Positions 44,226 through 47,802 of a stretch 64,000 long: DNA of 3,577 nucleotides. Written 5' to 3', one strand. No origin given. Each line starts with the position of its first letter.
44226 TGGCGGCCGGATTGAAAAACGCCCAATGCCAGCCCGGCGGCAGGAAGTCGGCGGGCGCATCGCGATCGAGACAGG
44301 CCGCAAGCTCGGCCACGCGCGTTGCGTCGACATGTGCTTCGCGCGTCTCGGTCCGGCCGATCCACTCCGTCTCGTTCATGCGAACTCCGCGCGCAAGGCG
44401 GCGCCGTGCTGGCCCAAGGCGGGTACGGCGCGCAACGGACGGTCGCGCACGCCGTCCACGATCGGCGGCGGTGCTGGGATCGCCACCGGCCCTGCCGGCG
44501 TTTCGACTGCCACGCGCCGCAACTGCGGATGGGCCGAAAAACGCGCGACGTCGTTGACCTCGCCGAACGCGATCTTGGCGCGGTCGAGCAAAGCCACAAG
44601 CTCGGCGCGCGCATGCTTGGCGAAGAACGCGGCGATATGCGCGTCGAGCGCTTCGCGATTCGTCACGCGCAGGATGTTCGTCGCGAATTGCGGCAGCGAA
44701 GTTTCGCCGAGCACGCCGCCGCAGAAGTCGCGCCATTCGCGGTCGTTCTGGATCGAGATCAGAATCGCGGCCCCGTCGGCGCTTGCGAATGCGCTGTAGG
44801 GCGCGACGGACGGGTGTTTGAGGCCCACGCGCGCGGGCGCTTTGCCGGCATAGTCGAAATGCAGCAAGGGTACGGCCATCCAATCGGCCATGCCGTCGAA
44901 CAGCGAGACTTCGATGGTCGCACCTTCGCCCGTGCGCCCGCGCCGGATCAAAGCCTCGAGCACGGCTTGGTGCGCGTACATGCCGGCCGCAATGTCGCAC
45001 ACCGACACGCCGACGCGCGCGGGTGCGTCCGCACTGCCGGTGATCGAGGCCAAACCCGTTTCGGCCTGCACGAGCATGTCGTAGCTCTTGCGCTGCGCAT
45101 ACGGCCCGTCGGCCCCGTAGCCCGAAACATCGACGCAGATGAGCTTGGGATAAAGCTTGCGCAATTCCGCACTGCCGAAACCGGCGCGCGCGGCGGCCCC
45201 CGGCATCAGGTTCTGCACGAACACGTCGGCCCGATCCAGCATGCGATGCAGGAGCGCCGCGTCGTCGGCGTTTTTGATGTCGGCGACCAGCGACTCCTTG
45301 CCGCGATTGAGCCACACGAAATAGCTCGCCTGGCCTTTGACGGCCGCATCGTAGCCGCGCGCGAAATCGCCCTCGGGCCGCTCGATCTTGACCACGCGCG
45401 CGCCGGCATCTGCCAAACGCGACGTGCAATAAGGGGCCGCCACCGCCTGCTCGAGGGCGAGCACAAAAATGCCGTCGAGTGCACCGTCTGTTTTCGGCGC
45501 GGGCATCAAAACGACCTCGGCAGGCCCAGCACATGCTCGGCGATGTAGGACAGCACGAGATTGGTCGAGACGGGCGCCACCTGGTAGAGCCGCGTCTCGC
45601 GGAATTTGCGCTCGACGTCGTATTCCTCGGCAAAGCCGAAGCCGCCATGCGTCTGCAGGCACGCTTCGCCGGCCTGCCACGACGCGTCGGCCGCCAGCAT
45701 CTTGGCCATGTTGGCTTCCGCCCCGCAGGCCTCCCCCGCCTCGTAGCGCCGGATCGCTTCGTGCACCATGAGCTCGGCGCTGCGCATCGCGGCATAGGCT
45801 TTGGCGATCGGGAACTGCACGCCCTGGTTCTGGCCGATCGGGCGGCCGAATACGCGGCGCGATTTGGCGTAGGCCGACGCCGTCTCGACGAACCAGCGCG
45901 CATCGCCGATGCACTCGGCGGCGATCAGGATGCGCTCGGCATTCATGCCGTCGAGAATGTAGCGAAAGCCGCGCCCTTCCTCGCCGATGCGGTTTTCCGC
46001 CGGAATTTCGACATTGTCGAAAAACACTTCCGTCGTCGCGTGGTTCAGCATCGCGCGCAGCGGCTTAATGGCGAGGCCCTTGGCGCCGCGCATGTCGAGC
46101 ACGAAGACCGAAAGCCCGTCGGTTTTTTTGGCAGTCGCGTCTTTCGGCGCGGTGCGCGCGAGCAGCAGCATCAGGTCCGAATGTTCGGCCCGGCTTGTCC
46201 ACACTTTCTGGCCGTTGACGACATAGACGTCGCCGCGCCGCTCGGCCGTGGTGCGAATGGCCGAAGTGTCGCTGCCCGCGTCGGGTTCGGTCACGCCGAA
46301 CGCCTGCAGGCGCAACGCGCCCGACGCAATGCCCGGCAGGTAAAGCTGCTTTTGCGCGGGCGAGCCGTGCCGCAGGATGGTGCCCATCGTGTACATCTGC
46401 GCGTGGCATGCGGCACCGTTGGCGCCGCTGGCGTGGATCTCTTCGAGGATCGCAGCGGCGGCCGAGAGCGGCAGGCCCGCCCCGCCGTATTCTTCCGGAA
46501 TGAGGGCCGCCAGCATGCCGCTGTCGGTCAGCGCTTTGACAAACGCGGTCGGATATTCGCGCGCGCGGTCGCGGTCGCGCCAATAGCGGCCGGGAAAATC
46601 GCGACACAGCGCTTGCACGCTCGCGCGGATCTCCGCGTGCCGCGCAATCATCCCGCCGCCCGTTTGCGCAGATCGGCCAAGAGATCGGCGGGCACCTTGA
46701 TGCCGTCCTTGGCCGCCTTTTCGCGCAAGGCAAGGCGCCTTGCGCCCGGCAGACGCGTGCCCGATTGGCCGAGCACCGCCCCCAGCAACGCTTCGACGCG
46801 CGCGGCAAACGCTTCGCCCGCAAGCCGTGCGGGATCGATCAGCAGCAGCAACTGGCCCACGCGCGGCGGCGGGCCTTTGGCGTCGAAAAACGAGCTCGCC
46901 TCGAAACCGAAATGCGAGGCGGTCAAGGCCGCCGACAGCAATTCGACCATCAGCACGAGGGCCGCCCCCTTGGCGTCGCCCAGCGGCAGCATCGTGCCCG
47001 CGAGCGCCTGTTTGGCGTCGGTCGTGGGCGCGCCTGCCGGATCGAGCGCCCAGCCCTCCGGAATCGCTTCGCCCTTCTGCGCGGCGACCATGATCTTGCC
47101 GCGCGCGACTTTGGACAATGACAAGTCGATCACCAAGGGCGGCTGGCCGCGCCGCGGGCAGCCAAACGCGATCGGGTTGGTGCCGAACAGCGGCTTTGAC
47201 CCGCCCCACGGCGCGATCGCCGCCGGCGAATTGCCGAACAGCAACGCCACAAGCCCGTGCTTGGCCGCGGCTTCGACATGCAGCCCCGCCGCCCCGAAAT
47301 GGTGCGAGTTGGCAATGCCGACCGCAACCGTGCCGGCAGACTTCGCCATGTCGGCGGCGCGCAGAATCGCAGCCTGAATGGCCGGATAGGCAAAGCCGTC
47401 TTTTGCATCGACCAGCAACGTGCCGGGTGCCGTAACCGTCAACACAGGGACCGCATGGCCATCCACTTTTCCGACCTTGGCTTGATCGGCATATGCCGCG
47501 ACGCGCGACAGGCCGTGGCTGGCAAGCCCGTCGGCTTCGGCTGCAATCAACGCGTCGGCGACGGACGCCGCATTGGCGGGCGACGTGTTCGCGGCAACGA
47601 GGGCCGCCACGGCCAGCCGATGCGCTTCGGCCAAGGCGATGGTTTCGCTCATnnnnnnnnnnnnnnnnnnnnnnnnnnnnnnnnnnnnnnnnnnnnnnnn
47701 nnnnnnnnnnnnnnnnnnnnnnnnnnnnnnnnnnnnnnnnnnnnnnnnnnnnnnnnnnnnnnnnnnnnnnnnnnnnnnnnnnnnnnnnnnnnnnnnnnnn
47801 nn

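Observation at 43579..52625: Eight-gene translationally coupled operon joining sulfolactate-lyase-like enzymes to CoA-ester enzymes, under a divergent HutC regulator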

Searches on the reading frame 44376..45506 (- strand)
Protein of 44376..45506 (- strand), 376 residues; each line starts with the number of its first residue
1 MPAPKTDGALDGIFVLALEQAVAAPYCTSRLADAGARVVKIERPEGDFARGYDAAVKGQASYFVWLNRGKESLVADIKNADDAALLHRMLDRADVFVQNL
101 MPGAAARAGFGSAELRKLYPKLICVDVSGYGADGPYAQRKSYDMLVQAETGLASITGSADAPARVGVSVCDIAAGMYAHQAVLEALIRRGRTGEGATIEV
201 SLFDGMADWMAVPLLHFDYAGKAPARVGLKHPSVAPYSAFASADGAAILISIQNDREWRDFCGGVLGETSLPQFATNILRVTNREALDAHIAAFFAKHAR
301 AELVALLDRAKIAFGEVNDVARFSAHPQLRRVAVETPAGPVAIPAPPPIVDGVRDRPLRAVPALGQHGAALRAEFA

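Call 5: search_protein_families(library=pfam, proteins=[window:44376-45506:-], max_evalue=0.01)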
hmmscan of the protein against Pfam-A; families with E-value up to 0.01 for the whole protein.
window:44376-45506:- (376 aa): 1 family
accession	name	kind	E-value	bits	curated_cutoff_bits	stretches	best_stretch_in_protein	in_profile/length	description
PF02515.22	CoA_transf_3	-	3.8e-104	349.2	23.3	1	10-367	1-365/366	CoA-transferase family III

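Call 6: search_protein_families(library=ncbifam, proteins=[window:44376-45506:-], max_evalue=0.01)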
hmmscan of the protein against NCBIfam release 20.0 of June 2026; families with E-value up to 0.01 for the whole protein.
window:44376-45506:- (376 aa): 7 families
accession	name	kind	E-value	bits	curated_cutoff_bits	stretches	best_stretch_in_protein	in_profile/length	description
NF008511.0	PRK11430.1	equivalog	6.1e-69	233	522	1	4-376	4-380/381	CoA:oxalate CoA-transferase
NF052585.1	SucGlutTfsCaiB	equivalog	2e-66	224.2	750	1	6-374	4-387/394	succinate--glutarate CoA-transferase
NF041294.1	Scnl_mescCoAtase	equivalog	6.1e-57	193.5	700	1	8-328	2-330/381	succinyl-CoA:mesaconate CoA-transferase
NF003809.0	PRK05398.1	subfamily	2.7e-44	151.4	442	1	9-208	4-206/416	formyl-CoA transferase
TIGR03253.1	oxalate_frc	equivalog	1.1e-43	149.5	504.2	1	9-209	3-206/416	formyl-CoA transferase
NF002914.1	PRK03525.1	equivalog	1.3e-24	86.8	413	1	8-330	8-331/400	L-carnitine CoA-transferase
TIGR04253.1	mesacon_CoA_iso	equivalog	5.1e-09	35.6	725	1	8-204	1-196/403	2-methylfumaryl-CoA isomerase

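Call 55: search_solved_structures(query=window:44376-45506:-, max_evalue=1e-40)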
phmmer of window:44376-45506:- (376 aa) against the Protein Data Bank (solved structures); distinct sequences matched with E-value up to 1e-40: 5.
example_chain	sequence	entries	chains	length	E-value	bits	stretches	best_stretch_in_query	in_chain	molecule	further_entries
4ed9_A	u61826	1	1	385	8.3e-63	215.9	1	7-375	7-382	CAIB/BAIF family protein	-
4hl6_A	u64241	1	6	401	1.3e-59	205.4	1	6-376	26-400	Uncharacterized protein YfdE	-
10uh_A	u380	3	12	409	1.6e-59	205.1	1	10-371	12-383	Formyl-coenzyme a transferase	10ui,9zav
9br6_A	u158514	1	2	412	5.7e-53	183.5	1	9-371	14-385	Succinate--hydroxymethylglutarate CoA-transferase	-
9br7_A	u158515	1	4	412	1.1e-52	182.6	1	9-371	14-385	Succinate--hydroxymethylglutarate CoA-transferase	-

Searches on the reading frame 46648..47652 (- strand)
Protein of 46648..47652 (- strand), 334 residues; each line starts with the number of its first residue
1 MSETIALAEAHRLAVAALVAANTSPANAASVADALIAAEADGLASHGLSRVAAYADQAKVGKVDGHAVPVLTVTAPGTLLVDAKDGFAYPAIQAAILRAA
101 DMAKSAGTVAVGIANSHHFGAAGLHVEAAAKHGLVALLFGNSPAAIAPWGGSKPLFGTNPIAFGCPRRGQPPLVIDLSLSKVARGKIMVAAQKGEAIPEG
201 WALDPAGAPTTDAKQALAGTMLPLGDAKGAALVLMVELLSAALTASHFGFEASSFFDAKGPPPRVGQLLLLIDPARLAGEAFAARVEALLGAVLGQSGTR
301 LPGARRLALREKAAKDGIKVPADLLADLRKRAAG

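Call 5: search_protein_families(library=pfam, proteins=[window:46648-47652:-], max_evalue=0.01)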
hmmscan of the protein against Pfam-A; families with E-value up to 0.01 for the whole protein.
window:46648-47652:- (334 aa): 1 family
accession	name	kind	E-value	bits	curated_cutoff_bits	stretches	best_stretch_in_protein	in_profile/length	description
PF02615.19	Ldh_2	-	6.4e-101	338.2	38.8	1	6-328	2-332/333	Malate/L-lactate dehydrogenase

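Call 6: search_protein_families(library=ncbifam, proteins=[window:46648-47652:-], max_evalue=0.01)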
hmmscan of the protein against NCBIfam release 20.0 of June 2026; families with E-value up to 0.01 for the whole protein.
window:46648-47652:- (334 aa): 5 families
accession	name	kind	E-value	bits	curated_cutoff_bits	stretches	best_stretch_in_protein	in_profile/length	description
NF040650.1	sulfolac_dhydr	equivalog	2e-58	198.2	500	1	9-330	7-328/339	L-sulfolactate dehydrogenase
NF011599.0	PRK15025.1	equivalog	2.1e-55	188.3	356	1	9-327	7-330/349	ureidoglycolate dehydrogenase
TIGR03175.1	AllD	equivalog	1.9e-54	185.1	496.2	1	9-324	7-327/349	ureidoglycolate dehydrogenase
NF007504.0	PRK10098.1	equivalog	2.7e-48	164.6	336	1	7-332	9-341/360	malate/lactate/ureidoglycolate dehydrogenase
NF009750.0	PRK13260.1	equivalog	4.8e-28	98.2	316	1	16-324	14-325/332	3-dehydro-L-gulonate 2-dehydrogenase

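Call 9: find_encoding_contigs(protein=window:46648-47652:-, flank=10000, max_places=6)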
Protein window:46648-47652:- (334 aa): no gene with exactly this product is on record in the collection.
